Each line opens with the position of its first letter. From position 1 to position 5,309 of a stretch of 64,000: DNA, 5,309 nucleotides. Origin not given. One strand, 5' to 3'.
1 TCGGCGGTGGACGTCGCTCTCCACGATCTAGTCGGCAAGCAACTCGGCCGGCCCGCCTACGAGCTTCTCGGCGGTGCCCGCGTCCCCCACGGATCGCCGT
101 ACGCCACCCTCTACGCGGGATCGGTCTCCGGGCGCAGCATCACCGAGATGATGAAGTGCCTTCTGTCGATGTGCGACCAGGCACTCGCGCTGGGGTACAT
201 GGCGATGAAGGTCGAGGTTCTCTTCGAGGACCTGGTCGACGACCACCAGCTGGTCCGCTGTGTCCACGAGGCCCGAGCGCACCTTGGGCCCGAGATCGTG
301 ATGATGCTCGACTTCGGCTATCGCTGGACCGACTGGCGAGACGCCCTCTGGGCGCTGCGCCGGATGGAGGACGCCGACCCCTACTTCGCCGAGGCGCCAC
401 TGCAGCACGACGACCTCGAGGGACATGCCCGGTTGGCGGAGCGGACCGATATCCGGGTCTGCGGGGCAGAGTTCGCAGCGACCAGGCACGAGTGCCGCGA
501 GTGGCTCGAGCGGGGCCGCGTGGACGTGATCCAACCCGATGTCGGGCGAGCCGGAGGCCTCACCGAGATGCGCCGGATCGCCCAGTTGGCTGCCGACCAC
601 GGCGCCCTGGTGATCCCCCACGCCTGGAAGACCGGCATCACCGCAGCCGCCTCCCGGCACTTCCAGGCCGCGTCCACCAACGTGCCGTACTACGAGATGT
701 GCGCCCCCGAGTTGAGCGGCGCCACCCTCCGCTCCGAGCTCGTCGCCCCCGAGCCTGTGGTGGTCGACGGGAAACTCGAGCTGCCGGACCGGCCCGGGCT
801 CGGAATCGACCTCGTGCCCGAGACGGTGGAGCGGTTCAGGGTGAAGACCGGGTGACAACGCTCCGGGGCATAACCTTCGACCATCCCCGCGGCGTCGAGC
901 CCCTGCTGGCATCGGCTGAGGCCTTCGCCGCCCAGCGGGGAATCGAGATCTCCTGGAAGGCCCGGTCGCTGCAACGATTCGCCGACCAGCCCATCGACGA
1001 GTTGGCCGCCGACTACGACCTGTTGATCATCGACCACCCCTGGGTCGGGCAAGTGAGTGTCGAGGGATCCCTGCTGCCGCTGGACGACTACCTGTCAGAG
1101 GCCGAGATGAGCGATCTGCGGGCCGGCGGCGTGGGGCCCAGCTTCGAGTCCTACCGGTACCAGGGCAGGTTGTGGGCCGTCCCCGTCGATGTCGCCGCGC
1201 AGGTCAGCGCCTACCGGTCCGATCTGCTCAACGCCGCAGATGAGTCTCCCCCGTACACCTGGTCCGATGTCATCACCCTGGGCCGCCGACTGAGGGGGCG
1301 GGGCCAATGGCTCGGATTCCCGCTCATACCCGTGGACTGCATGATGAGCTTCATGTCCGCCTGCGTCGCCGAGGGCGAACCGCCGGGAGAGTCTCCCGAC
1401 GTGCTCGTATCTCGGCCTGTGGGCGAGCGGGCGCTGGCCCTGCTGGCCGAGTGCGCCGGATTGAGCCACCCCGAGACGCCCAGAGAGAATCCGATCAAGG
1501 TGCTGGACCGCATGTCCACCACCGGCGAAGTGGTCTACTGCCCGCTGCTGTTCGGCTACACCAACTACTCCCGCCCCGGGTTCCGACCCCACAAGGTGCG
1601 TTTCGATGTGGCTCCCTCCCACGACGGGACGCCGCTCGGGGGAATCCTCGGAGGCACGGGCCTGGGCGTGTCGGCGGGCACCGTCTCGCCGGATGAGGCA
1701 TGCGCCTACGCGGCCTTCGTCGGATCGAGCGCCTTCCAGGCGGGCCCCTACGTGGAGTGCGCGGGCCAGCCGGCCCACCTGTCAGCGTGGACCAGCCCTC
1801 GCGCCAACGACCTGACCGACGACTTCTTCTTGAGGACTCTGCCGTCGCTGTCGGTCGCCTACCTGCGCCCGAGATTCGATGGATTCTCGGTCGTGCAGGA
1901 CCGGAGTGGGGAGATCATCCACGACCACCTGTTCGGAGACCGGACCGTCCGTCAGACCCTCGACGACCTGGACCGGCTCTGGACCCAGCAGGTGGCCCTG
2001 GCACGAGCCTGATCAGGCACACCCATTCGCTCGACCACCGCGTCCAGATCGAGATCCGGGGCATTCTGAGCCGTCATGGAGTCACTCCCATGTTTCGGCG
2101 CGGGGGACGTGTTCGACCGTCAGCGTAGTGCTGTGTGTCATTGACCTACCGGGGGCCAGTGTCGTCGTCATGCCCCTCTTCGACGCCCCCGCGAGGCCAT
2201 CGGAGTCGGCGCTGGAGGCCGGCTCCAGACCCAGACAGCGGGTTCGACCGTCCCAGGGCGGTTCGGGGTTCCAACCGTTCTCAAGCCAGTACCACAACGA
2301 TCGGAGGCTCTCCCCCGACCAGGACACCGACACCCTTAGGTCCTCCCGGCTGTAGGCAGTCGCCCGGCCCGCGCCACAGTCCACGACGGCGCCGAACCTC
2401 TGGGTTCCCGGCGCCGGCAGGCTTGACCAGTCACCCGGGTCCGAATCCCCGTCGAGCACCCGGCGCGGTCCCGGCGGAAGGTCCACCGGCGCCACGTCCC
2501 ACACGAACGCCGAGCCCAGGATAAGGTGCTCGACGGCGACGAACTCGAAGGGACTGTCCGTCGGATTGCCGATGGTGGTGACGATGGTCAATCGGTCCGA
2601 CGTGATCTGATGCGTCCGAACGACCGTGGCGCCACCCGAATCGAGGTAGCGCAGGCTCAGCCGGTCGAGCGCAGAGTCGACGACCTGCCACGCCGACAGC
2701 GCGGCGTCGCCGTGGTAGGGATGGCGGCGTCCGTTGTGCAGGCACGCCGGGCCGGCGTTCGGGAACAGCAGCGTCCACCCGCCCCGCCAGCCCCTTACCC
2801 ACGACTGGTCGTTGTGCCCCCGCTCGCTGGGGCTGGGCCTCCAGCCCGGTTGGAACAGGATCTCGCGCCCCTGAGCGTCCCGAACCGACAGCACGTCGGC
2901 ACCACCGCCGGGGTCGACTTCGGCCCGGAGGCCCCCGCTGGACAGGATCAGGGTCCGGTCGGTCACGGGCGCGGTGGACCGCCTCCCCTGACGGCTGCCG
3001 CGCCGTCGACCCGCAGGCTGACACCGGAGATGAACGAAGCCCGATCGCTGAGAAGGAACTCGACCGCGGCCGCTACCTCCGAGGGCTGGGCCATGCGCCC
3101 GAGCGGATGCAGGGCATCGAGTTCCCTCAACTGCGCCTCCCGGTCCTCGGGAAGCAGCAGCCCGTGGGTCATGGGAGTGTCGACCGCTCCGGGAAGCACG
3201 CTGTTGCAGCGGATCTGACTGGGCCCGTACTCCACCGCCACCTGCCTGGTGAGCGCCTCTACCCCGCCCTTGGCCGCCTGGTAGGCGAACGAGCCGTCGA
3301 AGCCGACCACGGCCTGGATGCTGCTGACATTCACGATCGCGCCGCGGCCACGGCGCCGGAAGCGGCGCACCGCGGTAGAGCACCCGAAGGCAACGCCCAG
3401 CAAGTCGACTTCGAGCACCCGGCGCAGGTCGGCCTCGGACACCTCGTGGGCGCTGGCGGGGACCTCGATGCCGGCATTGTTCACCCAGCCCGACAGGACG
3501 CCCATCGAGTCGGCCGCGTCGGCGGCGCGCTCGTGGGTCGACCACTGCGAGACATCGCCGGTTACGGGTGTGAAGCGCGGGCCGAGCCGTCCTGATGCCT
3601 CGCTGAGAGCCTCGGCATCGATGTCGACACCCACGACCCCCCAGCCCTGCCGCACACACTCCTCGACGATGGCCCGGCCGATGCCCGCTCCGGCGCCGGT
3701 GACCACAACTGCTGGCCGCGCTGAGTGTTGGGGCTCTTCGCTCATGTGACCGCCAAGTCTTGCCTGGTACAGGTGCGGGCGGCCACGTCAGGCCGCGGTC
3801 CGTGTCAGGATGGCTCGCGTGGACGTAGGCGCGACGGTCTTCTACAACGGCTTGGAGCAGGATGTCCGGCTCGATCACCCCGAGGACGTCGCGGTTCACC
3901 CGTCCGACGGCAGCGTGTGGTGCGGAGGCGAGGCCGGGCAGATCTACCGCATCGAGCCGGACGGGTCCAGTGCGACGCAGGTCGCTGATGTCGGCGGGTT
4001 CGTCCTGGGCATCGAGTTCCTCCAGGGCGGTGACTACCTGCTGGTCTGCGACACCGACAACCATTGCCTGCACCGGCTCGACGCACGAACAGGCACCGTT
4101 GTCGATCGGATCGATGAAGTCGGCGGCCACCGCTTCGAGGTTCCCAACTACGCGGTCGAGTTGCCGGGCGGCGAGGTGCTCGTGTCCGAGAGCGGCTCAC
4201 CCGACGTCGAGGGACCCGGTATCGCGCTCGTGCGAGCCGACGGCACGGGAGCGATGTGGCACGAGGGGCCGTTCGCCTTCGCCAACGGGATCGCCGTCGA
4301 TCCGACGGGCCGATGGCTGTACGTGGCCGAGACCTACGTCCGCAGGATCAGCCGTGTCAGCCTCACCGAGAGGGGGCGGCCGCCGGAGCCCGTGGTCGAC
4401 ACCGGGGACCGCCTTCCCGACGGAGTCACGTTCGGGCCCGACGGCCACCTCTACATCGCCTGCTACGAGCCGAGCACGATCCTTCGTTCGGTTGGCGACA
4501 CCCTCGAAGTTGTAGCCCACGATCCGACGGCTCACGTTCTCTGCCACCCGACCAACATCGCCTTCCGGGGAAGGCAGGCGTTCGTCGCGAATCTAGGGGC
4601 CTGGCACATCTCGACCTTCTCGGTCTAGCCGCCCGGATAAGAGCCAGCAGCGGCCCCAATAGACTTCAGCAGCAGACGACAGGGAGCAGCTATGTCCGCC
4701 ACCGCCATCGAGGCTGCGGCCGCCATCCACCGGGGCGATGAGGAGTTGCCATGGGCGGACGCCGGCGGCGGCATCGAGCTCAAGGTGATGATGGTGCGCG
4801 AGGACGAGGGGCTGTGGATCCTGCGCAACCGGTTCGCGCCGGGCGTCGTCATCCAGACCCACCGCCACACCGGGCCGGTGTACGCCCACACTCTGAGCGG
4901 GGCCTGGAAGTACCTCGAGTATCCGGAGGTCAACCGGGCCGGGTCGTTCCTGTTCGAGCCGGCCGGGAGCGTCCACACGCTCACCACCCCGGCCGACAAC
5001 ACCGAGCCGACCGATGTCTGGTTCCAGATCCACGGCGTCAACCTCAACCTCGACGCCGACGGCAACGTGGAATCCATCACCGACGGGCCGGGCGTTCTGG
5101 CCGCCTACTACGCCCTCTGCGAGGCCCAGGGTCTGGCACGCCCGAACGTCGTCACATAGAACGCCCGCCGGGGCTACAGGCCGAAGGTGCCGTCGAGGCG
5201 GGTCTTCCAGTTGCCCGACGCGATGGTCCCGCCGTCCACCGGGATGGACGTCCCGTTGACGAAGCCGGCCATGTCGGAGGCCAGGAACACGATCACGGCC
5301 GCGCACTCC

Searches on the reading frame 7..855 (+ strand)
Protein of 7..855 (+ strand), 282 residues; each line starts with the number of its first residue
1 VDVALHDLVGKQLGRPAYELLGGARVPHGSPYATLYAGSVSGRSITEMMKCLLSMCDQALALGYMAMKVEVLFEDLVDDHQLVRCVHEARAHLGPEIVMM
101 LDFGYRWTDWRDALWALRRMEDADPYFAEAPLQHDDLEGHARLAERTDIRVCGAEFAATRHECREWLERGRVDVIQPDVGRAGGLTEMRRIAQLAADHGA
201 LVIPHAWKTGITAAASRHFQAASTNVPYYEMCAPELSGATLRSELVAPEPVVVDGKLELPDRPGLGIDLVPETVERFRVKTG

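Call 65: search_protein_families(library=pfam, proteins=[window:7-855:+], max_evalue=0.00001)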
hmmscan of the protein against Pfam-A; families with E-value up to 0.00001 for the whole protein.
window:7-855:+ (282 aa): 1 family
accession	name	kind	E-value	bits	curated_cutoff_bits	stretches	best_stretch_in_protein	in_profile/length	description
PF13378.12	MR_MLE_C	-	1.4e-52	179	29.4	1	57-271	7-217/219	Enolase C-terminal domain-like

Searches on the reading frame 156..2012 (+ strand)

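Call 65: search_protein_families(library=pfam, proteins=[window:156-2012:+], max_evalue=0.00001)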
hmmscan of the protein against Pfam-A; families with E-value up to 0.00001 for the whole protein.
window:156-2012:+ (618 aa): 2 families
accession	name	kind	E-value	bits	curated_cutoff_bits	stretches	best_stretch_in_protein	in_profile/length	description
PF01547.30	SBP_bac_1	-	2.5e-11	44.6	26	1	254-383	14-145/307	Bacterial extracellular solute-binding protein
PF13416.11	SBP_bac_8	-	3.1e-07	30.9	27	1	254-527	3-248/279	Bacterial extracellular solute-binding protein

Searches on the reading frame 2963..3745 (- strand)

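Call 65: search_protein_families(library=pfam, proteins=[window:2963-3745:-], max_evalue=0.00001)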
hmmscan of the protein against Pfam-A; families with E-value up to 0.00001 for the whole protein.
window:2963-3745:- (260 aa): 3 families
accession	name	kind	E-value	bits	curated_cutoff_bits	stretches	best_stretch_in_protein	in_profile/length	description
PF13561.12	adh_short_C2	-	3e-53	181.3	27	1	17-248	1-233/236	Enoyl-(Acyl carrier protein) reductase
PF00106.31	adh_short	-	4.7e-45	153.9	26.6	1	12-195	2-189/195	short chain dehydrogenase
PF08659.16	KR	-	1.1e-06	29.1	22.6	1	13-168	3-162/180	KR domain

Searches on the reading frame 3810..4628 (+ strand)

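Call 65: search_protein_families(library=pfam, proteins=[window:3810-4628:+], max_evalue=0.00001)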
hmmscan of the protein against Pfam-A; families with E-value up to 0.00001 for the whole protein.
window:3810-4628:+ (272 aa): 3 families
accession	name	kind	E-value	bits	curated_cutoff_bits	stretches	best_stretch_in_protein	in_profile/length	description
PF08450.18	SGL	-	5.6e-17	62.6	26.3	1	42-256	21-236/246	SMP-30/Gluconolactonase/LRE-like region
PF01436.27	NHL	-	8.3e-13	48.1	20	0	203-224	4-25/28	NHL repeat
PF03088.22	Str_synth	-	8.5e-06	26.3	25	0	156-184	57-85/89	Strictosidine synthase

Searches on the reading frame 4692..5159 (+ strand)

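Call 65: search_protein_families(library=pfam, proteins=[window:4692-5159:+], max_evalue=0.00001)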
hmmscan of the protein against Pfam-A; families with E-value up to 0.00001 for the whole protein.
window:4692-5159:+ (155 aa): 1 family
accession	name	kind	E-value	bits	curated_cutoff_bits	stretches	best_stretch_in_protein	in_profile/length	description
PF12973.13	Cupin_7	-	2.9e-14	53.2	27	1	17-102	9-92/105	ChrR Cupin-like domain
